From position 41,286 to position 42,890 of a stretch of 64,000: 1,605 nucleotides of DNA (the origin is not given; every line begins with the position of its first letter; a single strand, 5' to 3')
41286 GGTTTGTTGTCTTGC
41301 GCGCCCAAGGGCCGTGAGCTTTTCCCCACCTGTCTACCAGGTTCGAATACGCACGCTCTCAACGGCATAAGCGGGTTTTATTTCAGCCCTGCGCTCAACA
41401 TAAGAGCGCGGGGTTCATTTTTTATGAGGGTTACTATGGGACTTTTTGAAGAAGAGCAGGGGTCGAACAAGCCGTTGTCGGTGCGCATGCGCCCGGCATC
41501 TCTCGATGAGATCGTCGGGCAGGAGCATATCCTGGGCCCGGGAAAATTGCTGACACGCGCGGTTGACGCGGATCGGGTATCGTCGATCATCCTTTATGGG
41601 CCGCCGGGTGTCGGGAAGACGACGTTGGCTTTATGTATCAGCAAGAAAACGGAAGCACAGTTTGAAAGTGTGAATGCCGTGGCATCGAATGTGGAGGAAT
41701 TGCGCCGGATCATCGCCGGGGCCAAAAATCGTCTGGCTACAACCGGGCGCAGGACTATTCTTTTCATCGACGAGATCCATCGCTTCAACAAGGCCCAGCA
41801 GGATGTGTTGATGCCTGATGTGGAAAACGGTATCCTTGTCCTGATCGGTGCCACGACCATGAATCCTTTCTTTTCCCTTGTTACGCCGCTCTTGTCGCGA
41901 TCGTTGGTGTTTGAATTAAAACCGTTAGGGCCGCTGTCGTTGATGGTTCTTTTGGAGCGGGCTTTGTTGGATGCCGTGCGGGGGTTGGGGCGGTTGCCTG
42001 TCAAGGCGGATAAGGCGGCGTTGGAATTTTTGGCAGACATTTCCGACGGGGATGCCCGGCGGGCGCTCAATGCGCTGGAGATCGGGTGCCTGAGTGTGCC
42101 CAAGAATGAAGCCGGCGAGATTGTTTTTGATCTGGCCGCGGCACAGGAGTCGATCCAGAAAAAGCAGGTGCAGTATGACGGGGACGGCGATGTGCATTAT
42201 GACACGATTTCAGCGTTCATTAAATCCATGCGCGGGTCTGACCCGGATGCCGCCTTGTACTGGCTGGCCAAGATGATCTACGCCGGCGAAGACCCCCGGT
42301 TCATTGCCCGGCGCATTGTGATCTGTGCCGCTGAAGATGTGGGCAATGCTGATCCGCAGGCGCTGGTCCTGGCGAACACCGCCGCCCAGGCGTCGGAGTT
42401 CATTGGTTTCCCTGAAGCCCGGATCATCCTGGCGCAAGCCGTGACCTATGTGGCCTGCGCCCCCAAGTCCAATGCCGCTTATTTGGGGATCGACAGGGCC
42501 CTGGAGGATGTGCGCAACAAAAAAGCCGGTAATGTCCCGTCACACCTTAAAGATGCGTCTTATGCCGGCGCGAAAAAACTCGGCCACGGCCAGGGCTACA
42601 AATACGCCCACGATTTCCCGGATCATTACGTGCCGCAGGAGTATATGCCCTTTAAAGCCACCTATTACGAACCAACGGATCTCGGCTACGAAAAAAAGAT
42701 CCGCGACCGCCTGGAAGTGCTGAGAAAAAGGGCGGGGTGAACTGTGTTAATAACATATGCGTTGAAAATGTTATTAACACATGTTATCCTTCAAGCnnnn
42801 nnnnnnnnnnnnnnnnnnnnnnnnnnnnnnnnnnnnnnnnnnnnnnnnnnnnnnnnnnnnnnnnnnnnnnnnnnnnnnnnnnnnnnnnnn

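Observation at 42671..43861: fic cassette inserted at the 3' end of rarA, bracketed by a ~70-bp direct duplication of the rarA terminus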

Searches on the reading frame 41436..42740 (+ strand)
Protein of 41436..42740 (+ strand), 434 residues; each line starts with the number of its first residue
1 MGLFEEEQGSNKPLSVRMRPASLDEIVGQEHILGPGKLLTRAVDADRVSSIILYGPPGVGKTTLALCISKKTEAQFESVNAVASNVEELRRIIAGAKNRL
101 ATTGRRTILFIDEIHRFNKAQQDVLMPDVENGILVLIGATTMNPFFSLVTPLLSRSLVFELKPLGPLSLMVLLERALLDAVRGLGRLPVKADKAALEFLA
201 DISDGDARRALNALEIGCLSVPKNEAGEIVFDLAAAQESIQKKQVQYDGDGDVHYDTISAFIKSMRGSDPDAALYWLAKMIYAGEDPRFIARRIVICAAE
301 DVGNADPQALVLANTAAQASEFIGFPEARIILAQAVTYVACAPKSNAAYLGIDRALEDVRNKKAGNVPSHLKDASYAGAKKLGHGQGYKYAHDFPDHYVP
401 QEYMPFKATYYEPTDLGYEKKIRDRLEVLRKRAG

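Call 7: search_protein_families(library=pfam, proteins=[window:41436-42740:+], max_evalue=0.01)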
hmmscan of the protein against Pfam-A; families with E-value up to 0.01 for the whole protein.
window:41436-42740:+ (434 aa): 19 families
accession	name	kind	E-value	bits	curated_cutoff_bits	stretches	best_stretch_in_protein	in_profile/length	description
PF12002.13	MgsA_C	-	2.6e-72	242.6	27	1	267-429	1-166/167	MgsA AAA+ ATPase C terminal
PF16193.11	AAA_assoc_2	-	5.4e-26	91.1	34.3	1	187-266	3-81/81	AAA C-terminal domain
PF05496.18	RuvB_N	-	3.2e-16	60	27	1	18-137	1-117/159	Holliday junction DNA helicase RuvB P-loop domain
PF00004.35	AAA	-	2.1e-14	54.6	21.2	1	51-153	1-119/131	ATPase family associated with various cellular activities (AAA)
PF13191.12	AAA_16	-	4.4e-08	34.3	32.6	1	40-75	16-51/167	AAA ATPase domain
PF07728.20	AAA_5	-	4.7e-07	30.3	22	1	51-136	2-97/139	AAA domain (dynein-related subfamily)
PF13173.12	AAA_14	-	1.1e-06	29.2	27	1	51-163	5-122/129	AAA domain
PF20720.3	nSTAND3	-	1.7e-05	25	27.2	1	50-97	19-65/155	Novel STAND NTPase 3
PF13401.12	AAA_22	-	5.2e-05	24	27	1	49-123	6-84/130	AAA domain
PF01078.27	Mg_chelatase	-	9.4e-05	22.3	20.3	0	49-69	23-43/207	Magnesium chelatase, subunit ChlI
PF00158.32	Sigma54_activat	-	0.00026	21.2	20.2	1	47-142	21-130/168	Sigma-54 interaction domain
PF01695.23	IstB_IS21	-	0.00027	20.9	24.1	1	46-115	90-163/238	IstB-like ATP binding protein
PF06068.19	TIP49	-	0.00044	20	23.8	1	24-86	24-88/347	TIP49 P-loop domain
PF00931.28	NB-ARC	-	0.00085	19.1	23.5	1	45-82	15-55/248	NB-ARC domain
PF13479.12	AAA_24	-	0.0012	19.2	27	1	50-78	4-32/195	AAA domain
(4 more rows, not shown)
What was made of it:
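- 41436..42740 (+): rarA/mgsA, intact, 434 aa, stop TGA. Pfam MgsA_C 2.6e-72, AAA_assoc_2, RuvB_N, AAA (call 7).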

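Call 10: find_encoding_contigs(protein=window:41436-42740:+, flank=10000, max_places=10)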
Protein window:41436-42740:+ (434 aa): 7 contigs read that carry it; 4 places shown.
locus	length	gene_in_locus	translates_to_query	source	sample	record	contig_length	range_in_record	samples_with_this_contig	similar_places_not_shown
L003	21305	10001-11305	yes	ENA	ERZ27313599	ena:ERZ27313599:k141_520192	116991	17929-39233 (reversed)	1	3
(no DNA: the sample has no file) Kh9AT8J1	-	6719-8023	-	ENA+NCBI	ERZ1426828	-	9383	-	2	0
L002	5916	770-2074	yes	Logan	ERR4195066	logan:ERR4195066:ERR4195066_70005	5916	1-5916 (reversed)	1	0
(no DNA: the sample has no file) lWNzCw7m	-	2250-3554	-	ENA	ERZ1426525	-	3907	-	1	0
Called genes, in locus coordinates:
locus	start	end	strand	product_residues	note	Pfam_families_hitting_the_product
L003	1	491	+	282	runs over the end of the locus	PF02195:ParB_N, PF17762:HTH_ParB, PF23552:ParB_C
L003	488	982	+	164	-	PF00334:NDK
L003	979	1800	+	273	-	PF03755:YicC-like_N, PF08340:YicC-like_C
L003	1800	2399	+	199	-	PF00625:Guanylate_kin, PF13238:AAA_18 (weak)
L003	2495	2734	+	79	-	PF01192:RNA_pol_Rpb6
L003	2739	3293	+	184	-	PF02441:Flavoprotein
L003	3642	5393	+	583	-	PF07973:tRNA_SAD, PF00587:tRNA-synt_2b, PF03129:HGTP_anticodon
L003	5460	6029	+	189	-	PF05198:IF3_N, PF00707:IF3_C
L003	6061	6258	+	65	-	PF01632:Ribosomal_L35p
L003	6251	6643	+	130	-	PF00453:Ribosomal_L20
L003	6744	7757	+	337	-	PF02912:Phe_tRNA-synt_N, PF01409:tRNA-synt_2d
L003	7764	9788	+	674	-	PF03483:B3_4, PF03484:B5, PF17759:tRNA_synthFbeta, PF03147:FDX-ACB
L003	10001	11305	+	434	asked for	PF05496:RuvB_N, PF13191:AAA_16 (faint), PF20720:nSTAND3 (faint), PF00004:AAA, PF07728:AAA_5 (weak), PF13173:AAA_14 (weak), PF16193:AAA_assoc_2, PF12002:MgsA_C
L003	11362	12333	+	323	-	PF02661:Fic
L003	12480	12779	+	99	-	PF01909:NTP_transf_2, PF18765:Polbeta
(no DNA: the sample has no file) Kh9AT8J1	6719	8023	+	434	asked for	PF05496:RuvB_N, PF13191:AAA_16 (faint), PF20720:nSTAND3 (faint), PF00004:AAA, PF07728:AAA_5 (weak), PF13173:AAA_14 (weak), PF16193:AAA_assoc_2, PF12002:MgsA_C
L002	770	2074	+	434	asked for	PF05496:RuvB_N, PF13191:AAA_16 (faint), PF20720:nSTAND3 (faint), PF00004:AAA, PF07728:AAA_5 (weak), PF13173:AAA_14 (weak), PF16193:AAA_assoc_2, PF12002:MgsA_C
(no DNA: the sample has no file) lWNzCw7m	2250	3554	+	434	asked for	PF05496:RuvB_N, PF13191:AAA_16 (faint), PF20720:nSTAND3 (faint), PF00004:AAA, PF07728:AAA_5 (weak), PF13173:AAA_14 (weak), PF16193:AAA_assoc_2, PF12002:MgsA_C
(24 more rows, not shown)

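Call 11: find_related_loci(query=window:41436-42740:+, collection=genome_contigs, flank=6000)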
Query window:41436-42740:+ (434 aa) in genome_contigs; peptide patterns used: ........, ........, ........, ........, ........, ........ (x = any residue, [..] = any of these).
599 stretches matched a pattern (row limit reached: there are more); 550 encode a relative of the query (tblastn E <= 1e-3); the best 80 are kept; 80 distinct loci.
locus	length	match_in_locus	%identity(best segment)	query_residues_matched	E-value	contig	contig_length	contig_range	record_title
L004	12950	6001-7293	75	3-433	0e+0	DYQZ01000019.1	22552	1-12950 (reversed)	MAG TPA_asm: Candidatus Omnitrophus sp. isolate SulCav_GS10_10_48_10 SulCav_GS10_10_2644_length_22552_cov_6_545584, whol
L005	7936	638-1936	75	1-433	0e+0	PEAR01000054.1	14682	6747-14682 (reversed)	MAG: Candidatus Omnitrophota bacterium isolate Cal1bin1 scaffold144, whole genome shotgun sequence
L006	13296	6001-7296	74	1-432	0e+0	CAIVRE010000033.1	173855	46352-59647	MAG: Candidatus Omnitrophica bacterium isolate AM-lipid-02-D9_bin-0629 genome assembly, contig: bin-0629:33/34, whole ge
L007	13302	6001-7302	71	1-430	0e+0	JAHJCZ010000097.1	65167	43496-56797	MAG: Candidatus Omnitrophota bacterium isolate Modern_marine.mb.324 Modern_marine.mb.324_k141_1422555, whole genome shot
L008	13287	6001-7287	70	5-433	0e+0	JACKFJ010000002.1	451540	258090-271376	MAG: Candidatus Omnitrophota bacterium isolate HK-STAS-OMNI-2 HK-STAS-OMNI-2_2, whole genome shotgun sequence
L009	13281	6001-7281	71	5-431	0e+0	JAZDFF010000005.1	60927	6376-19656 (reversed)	MAG: Candidatus Omnitrophota bacterium isolate MEGAHIT-group-0.194 k141_7506319, whole genome shotgun sequence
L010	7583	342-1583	72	13-426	0e+0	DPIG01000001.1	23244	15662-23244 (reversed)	MAG TPA_asm: Candidatus Omnitrophota bacterium isolate UBA10147 contig_48400, whole genome shotgun sequence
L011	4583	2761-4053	70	5-432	0e+0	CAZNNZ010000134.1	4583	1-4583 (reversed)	MAG TPA_asm: uncultured Planctomycetales bacterium isolate SRP278252_co2_854 genome assembly, contig: NODE_41123_length_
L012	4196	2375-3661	68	5-433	0e+0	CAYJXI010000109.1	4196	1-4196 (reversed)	MAG TPA_asm: uncultured Planctomycetales bacterium isolate ERP125453_co1_481 genome assembly, contig: NODE_29476_length_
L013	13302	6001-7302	66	3-432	0e+0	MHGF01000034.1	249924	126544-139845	MAG: Omnitrophica WOR_2 bacterium GWF2_43_52 gwf2_scaffold_449, whole genome shotgun sequence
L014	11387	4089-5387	67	3-432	0e+0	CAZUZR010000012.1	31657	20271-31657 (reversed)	MAG TPA_asm: uncultured Planctomycetia bacterium isolate binchicken_co266_232 genome assembly, contig: NODE_2413_length_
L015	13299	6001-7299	66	3-432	0e+0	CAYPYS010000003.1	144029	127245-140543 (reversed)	MAG TPA_asm: uncultured Planctomycetia bacterium isolate binchicken_co65_28 genome assembly, contig: NODE_220_length_144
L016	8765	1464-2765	67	3-433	0e+0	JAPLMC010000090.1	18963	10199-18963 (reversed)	MAG: Candidatus Omnitrophota bacterium isolate LacPavin_0419_WC70L_MAG_38_7 LacPavin_0419_WC70L_scaffold_83546, whole ge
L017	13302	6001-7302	66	3-433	0e+0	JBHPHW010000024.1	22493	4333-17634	Candidatus Omnitrophota bacterium isolate SAG AM-312-C06 AM-312-C06_NODE_24, whole genome shotgun sequence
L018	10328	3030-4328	67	1-431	0e+0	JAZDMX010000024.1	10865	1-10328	MAG: Candidatus Omnitrophota bacterium isolate MEGAHIT-group-0.683 k141_830931, whole genome shotgun sequence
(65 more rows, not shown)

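Call 35: find_homologous_proteins(query=window:41436-42740:+, max_evalue=1e-100)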
Query window:41436-42740:+ (434 aa): 7992 proteins with E <= 1e-100 among 8000 candidates; the best 120 are listed.
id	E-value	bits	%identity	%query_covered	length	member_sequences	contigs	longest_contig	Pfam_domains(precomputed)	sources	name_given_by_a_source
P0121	3.0e-284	960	100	100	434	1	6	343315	PF13173.13,PF16193.12,PF00004.36,PF05496.19,PF07728.21,PF12002.14,PF20720.4,PF13191.13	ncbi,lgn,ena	-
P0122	2.5e-277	937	97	100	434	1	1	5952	PF13173.13,PF16193.12,PF00004.36,PF05496.19,PF07728.21,PF12002.14,PF20720.4,PF13191.13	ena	-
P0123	5.1e-277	936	97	100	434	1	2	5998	PF13173.13,PF16193.12,PF00004.36,PF05496.19,PF07728.21,PF12002.14,PF13191.13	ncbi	ncbi:MAG: replication-associated recombination protein A [Candidatus Omnitrophota bacterium]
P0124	7.4e-241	817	86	100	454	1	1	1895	PF16193.12,PF00004.36,PF05496.19,PF07728.21,PF12002.14,PF01078.28,PF13191.13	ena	-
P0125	4.3e-238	808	84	100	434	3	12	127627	PF13173.13,PF16193.12,PF00004.36,PF05496.19,PF07728.21,PF12002.14,PF01078.28,PF13191.13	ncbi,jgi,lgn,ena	-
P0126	8.1e-238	807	84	100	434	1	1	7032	PF13173.13,PF16193.12,PF00004.36,PF05496.19,PF07728.21,PF12002.14,PF01078.28,PF13191.13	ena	-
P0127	1.2e-236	803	82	100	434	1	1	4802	PF13173.13,PF16193.12,PF00004.36,PF05496.19,PF07728.21,PF12002.14,PF01078.28,PF20720.4,PF13191.13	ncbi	-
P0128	1.4e-234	796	82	100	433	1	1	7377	PF13173.13,PF16193.12,PF00004.36,PF05496.19,PF07728.21,PF12002.14,PF01078.28,PF20720.4,PF13191.13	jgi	jgi:putative ATPase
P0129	1.4e-234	796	82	100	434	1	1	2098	PF13173.13,PF16193.12,PF00004.36,PF05496.19,PF07728.21,PF12002.14,PF01078.28,PF13191.13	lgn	-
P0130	2.9e-233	792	82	100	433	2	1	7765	PF13173.13,PF16193.12,PF00004.36,PF05496.19,PF07728.21,PF12002.14,PF01078.28,PF20720.4,PF13191.13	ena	-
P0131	1.3e-232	790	81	100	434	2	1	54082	PF13173.13,PF16193.12,PF00004.36,PF05496.19,PF07728.21,PF12002.14,PF01078.28,PF20720.4,PF13191.13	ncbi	-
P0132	7.3e-232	788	80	100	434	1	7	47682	PF13173.13,PF16193.12,PF00004.36,PF05496.19,PF07728.21,PF12002.14,PF20720.4,PF13191.13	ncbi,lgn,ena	-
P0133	7.4e-232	788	80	100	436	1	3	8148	PF13173.13,PF16193.12,PF00004.36,PF05496.19,PF07728.21,PF12002.14,PF20720.4,PF13191.13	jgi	jgi:putative ATPase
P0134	7.8e-232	787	81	100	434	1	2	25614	PF13173.13,PF00158.33,PF16193.12,PF00004.36,PF05496.19,PF07728.21,PF12002.14,PF01078.28,PF20720.4,PF13191.13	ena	-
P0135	1.7e-231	786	81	100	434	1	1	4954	PF13173.13,PF00158.33,PF16193.12,PF00004.36,PF05496.19,PF07728.21,PF12002.14,PF20720.4,PF13191.13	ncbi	-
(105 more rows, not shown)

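Call 37: find_encoding_contigs(protein=P0122, flank=6000, max_places=6)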
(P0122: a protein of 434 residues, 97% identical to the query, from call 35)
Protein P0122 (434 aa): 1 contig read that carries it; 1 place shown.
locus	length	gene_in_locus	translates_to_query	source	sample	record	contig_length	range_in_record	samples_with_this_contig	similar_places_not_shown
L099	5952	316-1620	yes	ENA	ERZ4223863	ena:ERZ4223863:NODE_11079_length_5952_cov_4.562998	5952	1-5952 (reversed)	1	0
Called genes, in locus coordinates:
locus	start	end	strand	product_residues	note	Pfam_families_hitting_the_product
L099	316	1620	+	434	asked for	PF05496:RuvB_N, PF13191:AAA_16 (faint), PF20720:nSTAND3 (faint), PF00004:AAA, PF07728:AAA_5 (weak), PF13173:AAA_14 (weak), PF16193:AAA_assoc_2, PF12002:MgsA_C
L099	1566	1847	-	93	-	-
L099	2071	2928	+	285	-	PF02498:Bro-N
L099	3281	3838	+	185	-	PF01812:5-FTHF_cyc-lig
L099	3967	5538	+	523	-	PF12072:RNase_Y_N, PF00013:KH_1, PF22891:KH_PNO1_2nd (weak), PF01966:HD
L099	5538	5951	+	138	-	?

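Call 38: find_encoding_contigs(protein=P0123, flank=6000, max_places=6)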
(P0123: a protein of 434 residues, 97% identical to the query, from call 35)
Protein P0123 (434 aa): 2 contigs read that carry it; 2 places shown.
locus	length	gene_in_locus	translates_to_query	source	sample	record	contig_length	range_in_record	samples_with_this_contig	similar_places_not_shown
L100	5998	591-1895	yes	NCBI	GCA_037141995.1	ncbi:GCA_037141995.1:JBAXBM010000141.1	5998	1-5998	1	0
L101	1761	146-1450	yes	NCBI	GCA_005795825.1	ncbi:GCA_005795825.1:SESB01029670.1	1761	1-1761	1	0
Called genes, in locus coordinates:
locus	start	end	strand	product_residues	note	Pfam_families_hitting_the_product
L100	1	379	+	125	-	PF03147:FDX-ACB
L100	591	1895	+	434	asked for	PF05496:RuvB_N, PF13191:AAA_16 (faint), PF00004:AAA, PF07728:AAA_5 (weak), PF13173:AAA_14 (weak), PF16193:AAA_assoc_2, PF12002:MgsA_C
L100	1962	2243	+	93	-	PF05015:HigB-like_toxin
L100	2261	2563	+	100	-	-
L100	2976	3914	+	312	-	PF02661:Fic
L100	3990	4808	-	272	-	PF04471:Mrr_cat (weak)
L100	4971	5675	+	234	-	PF04326:SLFN_AlbA_2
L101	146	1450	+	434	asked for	PF05496:RuvB_N, PF13191:AAA_16 (faint), PF00004:AAA, PF07728:AAA_5 (weak), PF13173:AAA_14 (weak), PF16193:AAA_assoc_2, PF12002:MgsA_C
